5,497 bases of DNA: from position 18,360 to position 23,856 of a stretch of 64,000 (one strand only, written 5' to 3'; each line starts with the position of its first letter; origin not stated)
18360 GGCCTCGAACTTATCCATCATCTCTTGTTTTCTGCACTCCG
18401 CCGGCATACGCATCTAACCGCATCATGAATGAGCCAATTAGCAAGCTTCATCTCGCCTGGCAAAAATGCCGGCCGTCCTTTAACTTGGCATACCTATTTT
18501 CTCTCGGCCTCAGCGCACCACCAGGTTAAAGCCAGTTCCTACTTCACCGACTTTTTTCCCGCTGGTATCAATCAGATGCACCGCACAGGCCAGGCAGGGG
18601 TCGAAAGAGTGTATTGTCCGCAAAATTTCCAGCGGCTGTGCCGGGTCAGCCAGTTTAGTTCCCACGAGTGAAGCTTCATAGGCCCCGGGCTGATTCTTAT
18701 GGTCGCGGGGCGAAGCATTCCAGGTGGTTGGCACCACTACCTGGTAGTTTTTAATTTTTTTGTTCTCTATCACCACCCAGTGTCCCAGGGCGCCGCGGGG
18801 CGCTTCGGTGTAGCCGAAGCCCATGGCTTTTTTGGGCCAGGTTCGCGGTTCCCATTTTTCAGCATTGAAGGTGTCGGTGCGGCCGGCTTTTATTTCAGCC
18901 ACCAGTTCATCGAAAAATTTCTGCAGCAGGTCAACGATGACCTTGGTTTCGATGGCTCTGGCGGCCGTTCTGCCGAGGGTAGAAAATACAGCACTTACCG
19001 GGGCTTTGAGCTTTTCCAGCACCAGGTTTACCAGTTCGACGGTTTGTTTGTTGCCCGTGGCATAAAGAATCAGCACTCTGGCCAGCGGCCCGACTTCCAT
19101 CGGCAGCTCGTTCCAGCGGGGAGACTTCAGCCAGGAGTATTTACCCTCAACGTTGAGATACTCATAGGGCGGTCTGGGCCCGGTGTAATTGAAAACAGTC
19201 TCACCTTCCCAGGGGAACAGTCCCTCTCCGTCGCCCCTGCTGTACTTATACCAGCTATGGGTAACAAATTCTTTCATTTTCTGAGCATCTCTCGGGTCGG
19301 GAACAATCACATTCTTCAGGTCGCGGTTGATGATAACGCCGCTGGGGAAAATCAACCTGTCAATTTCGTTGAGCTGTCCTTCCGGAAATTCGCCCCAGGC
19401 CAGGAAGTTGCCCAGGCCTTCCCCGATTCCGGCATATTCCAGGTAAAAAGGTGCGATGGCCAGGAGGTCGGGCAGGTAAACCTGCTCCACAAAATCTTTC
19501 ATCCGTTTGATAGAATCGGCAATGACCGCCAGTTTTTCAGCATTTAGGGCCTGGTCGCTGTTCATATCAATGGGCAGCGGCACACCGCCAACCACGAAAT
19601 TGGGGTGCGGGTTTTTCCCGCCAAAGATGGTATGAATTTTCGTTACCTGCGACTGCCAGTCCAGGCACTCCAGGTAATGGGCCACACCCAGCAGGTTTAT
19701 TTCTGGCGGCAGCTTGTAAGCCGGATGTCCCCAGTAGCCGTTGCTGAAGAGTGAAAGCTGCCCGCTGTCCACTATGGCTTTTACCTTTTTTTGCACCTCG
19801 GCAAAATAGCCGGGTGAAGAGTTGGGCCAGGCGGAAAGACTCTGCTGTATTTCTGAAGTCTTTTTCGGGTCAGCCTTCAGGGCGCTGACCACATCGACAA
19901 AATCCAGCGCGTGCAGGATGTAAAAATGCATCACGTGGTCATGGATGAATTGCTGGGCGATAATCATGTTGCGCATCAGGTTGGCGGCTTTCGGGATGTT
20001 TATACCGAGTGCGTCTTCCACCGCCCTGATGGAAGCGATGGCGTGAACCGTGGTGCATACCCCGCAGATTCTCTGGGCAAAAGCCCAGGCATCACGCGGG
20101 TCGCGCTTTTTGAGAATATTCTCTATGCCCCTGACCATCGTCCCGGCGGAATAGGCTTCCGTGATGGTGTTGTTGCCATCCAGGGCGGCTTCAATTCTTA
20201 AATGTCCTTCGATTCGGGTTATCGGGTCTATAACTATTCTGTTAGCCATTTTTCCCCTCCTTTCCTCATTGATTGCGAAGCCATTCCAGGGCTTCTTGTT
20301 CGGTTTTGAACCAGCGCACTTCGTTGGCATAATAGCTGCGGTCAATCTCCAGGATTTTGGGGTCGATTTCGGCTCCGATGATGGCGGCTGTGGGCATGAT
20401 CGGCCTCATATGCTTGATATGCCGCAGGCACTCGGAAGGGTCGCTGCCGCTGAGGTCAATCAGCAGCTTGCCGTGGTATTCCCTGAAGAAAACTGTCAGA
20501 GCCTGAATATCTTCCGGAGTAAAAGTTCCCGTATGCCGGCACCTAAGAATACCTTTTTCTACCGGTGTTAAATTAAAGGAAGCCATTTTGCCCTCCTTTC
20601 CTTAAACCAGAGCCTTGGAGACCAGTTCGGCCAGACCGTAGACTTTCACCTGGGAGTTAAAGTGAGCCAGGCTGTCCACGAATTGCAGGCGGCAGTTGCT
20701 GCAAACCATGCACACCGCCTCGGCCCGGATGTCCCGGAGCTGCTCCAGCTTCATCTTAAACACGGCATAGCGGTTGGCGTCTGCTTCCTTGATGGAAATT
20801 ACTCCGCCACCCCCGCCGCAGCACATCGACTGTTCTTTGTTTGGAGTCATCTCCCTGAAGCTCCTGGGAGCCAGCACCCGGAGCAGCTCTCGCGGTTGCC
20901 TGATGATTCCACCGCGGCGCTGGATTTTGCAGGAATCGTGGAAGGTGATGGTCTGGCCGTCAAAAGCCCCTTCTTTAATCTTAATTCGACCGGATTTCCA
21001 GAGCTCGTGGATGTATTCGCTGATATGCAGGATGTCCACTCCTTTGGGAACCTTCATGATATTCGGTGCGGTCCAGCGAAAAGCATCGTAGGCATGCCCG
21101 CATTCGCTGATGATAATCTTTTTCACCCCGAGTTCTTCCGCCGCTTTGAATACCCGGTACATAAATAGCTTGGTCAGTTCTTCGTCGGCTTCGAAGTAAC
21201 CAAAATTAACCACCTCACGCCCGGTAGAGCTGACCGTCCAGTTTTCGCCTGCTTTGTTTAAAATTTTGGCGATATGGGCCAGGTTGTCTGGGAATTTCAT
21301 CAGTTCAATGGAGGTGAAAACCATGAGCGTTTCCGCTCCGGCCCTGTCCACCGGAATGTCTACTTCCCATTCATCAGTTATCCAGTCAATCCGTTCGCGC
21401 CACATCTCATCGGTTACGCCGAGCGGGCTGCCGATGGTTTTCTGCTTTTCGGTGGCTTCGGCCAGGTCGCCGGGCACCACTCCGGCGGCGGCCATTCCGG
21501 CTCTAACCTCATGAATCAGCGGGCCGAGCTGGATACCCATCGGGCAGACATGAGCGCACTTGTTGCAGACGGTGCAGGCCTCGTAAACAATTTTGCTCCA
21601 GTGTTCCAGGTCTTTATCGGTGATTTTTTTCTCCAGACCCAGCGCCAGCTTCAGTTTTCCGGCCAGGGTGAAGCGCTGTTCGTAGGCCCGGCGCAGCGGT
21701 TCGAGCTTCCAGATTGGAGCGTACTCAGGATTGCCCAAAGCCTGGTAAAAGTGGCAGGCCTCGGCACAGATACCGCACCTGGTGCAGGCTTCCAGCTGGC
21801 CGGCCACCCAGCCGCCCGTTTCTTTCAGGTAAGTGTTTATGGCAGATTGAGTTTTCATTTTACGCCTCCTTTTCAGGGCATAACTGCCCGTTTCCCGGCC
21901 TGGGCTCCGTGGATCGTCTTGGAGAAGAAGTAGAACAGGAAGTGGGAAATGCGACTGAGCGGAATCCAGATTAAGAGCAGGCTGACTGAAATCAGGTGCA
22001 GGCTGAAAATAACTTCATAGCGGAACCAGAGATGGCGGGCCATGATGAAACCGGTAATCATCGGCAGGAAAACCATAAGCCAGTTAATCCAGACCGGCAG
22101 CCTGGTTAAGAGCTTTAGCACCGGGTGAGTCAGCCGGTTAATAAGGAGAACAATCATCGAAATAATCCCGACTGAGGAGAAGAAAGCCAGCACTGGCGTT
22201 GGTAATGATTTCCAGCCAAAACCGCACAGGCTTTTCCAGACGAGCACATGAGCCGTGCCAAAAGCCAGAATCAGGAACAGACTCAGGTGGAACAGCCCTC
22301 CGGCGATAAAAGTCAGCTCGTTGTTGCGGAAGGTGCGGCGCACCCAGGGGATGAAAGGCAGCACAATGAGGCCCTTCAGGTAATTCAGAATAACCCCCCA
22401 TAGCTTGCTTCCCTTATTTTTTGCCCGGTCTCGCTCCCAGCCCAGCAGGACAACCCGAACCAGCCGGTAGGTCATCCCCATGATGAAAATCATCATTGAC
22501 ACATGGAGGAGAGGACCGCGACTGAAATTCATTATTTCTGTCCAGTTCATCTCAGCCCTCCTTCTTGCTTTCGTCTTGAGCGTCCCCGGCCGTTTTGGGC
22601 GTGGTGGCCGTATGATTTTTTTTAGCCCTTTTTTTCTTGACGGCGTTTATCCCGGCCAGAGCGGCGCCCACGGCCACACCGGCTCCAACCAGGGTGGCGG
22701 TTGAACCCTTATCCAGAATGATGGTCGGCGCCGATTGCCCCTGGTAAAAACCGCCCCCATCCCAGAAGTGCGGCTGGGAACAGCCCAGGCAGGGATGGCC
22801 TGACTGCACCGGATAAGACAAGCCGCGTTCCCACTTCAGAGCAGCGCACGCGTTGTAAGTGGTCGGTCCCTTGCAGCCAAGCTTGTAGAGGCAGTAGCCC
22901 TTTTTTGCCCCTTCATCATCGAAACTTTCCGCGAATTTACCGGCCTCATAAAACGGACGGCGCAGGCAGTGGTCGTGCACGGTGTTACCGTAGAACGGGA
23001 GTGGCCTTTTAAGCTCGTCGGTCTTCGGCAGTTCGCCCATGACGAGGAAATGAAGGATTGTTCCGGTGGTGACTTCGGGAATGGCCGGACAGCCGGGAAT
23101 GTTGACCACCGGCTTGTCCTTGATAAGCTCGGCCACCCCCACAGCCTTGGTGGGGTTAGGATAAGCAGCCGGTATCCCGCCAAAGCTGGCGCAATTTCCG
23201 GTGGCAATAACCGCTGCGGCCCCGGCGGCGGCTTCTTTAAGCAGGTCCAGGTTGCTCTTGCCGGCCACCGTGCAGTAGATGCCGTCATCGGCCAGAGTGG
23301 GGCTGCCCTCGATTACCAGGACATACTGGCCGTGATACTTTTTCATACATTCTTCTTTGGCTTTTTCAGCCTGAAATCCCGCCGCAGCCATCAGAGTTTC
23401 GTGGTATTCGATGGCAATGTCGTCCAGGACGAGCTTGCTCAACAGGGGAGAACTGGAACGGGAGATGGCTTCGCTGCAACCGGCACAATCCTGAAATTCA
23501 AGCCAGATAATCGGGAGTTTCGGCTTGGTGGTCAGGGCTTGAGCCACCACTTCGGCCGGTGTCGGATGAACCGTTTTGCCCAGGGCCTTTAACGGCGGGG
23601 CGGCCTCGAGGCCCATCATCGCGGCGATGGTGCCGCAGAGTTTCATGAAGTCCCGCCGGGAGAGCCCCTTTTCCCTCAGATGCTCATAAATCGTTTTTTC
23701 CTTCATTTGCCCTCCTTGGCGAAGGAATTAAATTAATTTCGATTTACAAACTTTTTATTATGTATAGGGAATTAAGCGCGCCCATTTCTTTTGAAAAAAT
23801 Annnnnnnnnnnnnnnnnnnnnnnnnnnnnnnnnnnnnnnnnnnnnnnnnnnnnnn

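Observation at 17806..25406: Isp-type [NiFe] hydrogenase operon joined directly to a TusA / DsrE / DsrE / lipoyl-carrier (GcvH-like) sulfur-trafficking module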

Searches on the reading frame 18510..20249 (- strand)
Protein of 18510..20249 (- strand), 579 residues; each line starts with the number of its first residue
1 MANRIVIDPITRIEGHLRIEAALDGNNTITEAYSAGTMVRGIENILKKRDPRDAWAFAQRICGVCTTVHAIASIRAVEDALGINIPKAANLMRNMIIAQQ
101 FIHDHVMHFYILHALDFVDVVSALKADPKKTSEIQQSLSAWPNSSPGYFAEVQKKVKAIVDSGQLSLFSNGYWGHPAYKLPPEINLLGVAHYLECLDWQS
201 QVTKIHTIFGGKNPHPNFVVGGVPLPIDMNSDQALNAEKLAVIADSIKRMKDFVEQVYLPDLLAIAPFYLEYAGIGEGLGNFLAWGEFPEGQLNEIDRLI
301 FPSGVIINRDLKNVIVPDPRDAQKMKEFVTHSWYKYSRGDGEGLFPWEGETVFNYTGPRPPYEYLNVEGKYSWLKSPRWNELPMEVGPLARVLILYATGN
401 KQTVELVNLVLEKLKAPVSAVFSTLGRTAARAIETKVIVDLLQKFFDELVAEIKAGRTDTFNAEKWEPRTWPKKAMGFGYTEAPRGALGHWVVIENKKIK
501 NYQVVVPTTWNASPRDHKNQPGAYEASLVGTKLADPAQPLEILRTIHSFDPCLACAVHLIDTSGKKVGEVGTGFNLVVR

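Call 3: search_protein_families(library=pfam, proteins=[window:18510-20249:-], max_evalue=0.01)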
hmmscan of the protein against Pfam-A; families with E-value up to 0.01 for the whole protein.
window:18510-20249:- (579 aa): 1 family
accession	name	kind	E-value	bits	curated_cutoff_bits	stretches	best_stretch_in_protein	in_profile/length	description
PF00374.24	NiFeSe_Hases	-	3.4e-230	765.7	25.8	1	40-558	1-508/508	Nickel-dependent hydrogenase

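Call 4: search_protein_families(library=ncbifam, proteins=[window:18510-20249:-], max_evalue=0.01)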
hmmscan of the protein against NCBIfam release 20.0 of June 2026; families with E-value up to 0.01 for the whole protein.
window:18510-20249:- (579 aa): 16 families
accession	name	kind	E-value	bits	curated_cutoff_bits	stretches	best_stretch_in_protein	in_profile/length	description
NF007550.0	PRK10170.1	equivalog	8.1e-211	701.5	1101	1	3-566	17-590/597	Ni/Fe-hydrogenase large subunit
NF007778.0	PRK10467.1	equivalog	5.4e-182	606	969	1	1-570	1-564/567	hydrogenase 2 large subunit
NF033181.1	NiFeSe_hydrog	equivalog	1.9e-153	512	600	1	3-567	2-504/507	nickel-dependent hydrogenase large subunit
NF045518.1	H2_NiFeSe_large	exception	2.5e-108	363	780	2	175-561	130-483/485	NiFeSe hydrogenase large subunit HysA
TIGR03295.1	frhA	equivalog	6.5e-36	124.2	392.5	2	1-121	1-121/412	coenzyme F420 hydrogenase subunit alpha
NF040828.1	sulfhyd_ShyA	equivalog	4.9e-27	94.9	700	2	5-136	3-134/415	NAD(P)-dependent hydrogenase/sulfhydrogenase 2 subunit alpha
NF041785.2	VhuA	equivalog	6.7e-27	94.1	800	1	4-129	3-125/418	F420-non-reducing hydrogenase Vhu subunit A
NF040832.1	sulfhyd_HydA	equivalog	1.8e-16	60.3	880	2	5-138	5-138/426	NADPH-dependent hydrogenase/sulfhydrogenase 1 subunit alpha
TIGR01962.1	NuoD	equivalog_domain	1.7e-09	37.1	459.35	1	14-109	15-110/386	NADH dehydrogenase (quinone) subunit D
NF004739.1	PRK06075.1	equivalog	2.5e-09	36.4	360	1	14-110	13-109/384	NADH-quinone oxidoreductase subunit D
NF008974.0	PRK12322.1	equivalog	7.8e-06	25.1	522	1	15-117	20-121/366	NADH-quinone oxidoreductase subunit D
NF040602.1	F420_dehyd_FpoD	exception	7.1e-05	22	600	1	14-108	20-114/372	F420H2 dehydrogenase subunit FpoD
NF008728.0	PRK11742.1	equivalog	0.0002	19.9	840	1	14-109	227-322/598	NADH-quinone oxidoreductase subunit C/D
NF041786.2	VhuU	equivalog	0.0003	20.5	70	1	546-567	15-38/45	F420-non-reducing hydrogenase selenoprotein subunit VhuU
NF005649.0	PRK07415.1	equivalog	0.00043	19.4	583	1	13-109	22-118/394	NAD(P)H-quinone oxidoreductase subunit H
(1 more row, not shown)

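Call 17: search_solved_structures(query=window:18510-20249:-, max_evalue=1e-50)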
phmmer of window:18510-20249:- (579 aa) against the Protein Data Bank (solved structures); distinct sequences matched with E-value up to 1e-50: 51.
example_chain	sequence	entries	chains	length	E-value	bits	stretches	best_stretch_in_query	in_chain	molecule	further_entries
3myr_B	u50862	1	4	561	6.8e-244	813.8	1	1-558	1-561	Nickel-dependent hydrogenase large subunit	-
4c3o_A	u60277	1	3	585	2.4e-214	716.3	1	3-558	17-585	HYDROGENASE-1 LARGE SUBUNIT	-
3uqy_L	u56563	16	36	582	2.3e-202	676.7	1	3-558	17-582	Hydrogenase-1 large chain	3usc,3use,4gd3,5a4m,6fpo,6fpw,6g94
5lmm_L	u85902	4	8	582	6.1e-202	675.3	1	3-558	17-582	Hydrogenase-1 large chain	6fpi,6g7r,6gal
4ue3_LLL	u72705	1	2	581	6.1e-202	675.3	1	3-558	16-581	Hydrogenase-1 large chain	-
5lry_L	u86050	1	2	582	6.1e-202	675.3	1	3-558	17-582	Hydrogenase-1 large chain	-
5a4i_L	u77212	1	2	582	1.2e-201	674.4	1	3-558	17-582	Hydrogenase-1 large chain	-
5jrd_L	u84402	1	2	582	3e-201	673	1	3-558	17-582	Hydrogenase-1 large chain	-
5a4f_L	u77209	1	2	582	3e-201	673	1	3-558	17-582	Hydrogenase-1 large chain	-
5adu_L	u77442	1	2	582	5.7e-201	672.1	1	3-558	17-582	Hydrogenase-1 large chain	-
3rgw_L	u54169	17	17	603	8.1e-187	625.4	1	3-558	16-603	Membrane-bound hydrogenase (NIFE) large subunit HOXG | Uptake hydrogenase large subunit | Uptake hydrogenase large subunit hoxG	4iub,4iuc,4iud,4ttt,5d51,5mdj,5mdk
3ayx_A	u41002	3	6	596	2.6e-185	620.4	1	3-558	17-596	Membrane-bound hydrogenase large subunit | Hydrogenase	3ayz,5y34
6g7m_L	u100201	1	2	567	4.2e-162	543.8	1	1-569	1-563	Hydrogenase-2 large chain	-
6en9_L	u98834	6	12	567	1.3e-161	542.2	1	1-569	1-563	Hydrogenase-2 large chain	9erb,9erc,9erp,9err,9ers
6gam_L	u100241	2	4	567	3.3e-161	540.8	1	1-569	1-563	Hydrogenase-2 large chain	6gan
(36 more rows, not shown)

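Call 60: search_solved_structures(query=window:18510-20249:-, max_evalue=1e-230, show_alignments=1)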
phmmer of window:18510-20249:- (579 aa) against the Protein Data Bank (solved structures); distinct sequences matched with E-value up to 1e-230: 1.
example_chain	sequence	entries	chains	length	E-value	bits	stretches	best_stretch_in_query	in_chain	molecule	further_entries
3myr_B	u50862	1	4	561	6.8e-244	813.8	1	1-558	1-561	Nickel-dependent hydrogenase large subunit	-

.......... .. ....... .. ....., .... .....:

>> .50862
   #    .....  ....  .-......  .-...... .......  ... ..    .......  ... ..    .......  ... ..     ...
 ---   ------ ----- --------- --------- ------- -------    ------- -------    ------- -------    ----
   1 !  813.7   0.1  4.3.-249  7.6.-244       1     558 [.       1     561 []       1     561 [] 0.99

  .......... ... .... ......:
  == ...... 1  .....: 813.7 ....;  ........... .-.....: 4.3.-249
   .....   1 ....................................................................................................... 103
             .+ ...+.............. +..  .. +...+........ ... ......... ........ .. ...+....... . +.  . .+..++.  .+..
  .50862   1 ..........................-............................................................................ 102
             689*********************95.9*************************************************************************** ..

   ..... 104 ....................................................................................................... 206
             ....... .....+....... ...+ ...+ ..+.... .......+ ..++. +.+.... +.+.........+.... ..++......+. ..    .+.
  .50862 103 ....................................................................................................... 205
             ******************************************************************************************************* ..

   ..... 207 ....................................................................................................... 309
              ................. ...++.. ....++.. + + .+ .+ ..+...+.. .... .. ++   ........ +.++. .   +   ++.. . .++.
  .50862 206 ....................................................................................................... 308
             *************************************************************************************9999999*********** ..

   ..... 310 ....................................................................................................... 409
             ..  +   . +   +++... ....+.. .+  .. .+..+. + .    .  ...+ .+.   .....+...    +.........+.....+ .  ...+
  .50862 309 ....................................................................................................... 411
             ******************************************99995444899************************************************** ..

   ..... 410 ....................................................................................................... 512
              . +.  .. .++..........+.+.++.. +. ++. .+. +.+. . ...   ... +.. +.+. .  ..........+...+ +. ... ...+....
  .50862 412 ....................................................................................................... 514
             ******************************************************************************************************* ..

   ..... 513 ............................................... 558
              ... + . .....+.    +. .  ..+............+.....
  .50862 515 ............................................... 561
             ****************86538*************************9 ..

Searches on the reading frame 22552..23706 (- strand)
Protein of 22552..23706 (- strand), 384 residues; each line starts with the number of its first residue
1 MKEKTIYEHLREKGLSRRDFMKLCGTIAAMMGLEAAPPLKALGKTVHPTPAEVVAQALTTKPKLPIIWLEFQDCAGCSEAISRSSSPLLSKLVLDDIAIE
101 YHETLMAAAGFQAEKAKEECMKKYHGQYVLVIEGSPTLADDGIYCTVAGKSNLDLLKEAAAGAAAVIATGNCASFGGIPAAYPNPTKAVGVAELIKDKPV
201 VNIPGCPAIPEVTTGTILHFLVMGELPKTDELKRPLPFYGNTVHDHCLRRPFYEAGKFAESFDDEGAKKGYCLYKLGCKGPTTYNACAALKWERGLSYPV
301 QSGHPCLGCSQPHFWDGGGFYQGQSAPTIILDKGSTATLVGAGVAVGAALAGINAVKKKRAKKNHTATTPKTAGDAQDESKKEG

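Call 3: search_protein_families(library=pfam, proteins=[window:22552-23706:-], max_evalue=0.01)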
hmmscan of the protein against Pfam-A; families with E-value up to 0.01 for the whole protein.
window:22552-23706:- (384 aa): 2 families
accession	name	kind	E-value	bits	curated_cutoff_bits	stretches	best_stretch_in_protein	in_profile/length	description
PF14720.11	NiFe_hyd_SSU_C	-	4e-30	104.4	27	1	239-318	1-76/80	NiFe/NiFeSe hydrogenase small subunit C-terminal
PF01058.29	Oxidored_q6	-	3.5e-29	101.6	27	1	74-219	1-127/128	NADH ubiquinone oxidoreductase, 20 Kd subunit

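Call 4: search_protein_families(library=ncbifam, proteins=[window:22552-23706:-], max_evalue=0.01)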
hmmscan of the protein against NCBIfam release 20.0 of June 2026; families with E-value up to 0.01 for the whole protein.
window:22552-23706:- (384 aa): 9 families
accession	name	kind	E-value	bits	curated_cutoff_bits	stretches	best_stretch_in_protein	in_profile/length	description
TIGR00391.1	hydA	subfamily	5.6e-127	423.8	179.5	1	2-362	2-355/365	hydrogenase small subunit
NF007779.0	PRK10468.1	equivalog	3.8e-98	328.9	659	1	10-312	8-298/372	hydrogenase 2 small subunit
NF045520.1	H2_NiFeSe_small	exception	1.8e-65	221.3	470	1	15-321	2-312/314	NiFeSe hydrogenase small subunit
TIGR01409.1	TAT_signal_seq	domain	3.6e-05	23.9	16.7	1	15-33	1-19/29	twin-arginine translocation signal domain-containing protein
NF045875.1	F420_non_VhuG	exception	0.00017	21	450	0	152-180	67-95/286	F420-non-reducing hydrogenase subunit VhuG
TIGR03294.1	FrhG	equivalog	0.00041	20.1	245.5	1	129-220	53-140/228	coenzyme F420 hydrogenase subunit gamma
NF040831.1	sulfhyd_ShyD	equivalog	0.0025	17.5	460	0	145-182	56-93/240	NAD(P)-dependent hydrogenase/sulfhydrogenase 2 subunit delta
NF011395.0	PRK14820.1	equivalog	0.0033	17.2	263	1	161-217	99-150/180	NADH-quinone oxidoreductase subunit B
NF011392.0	PRK14817.1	equivalog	0.0093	15.7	271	0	156-216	97-152/182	NADH-quinone oxidoreductase subunit B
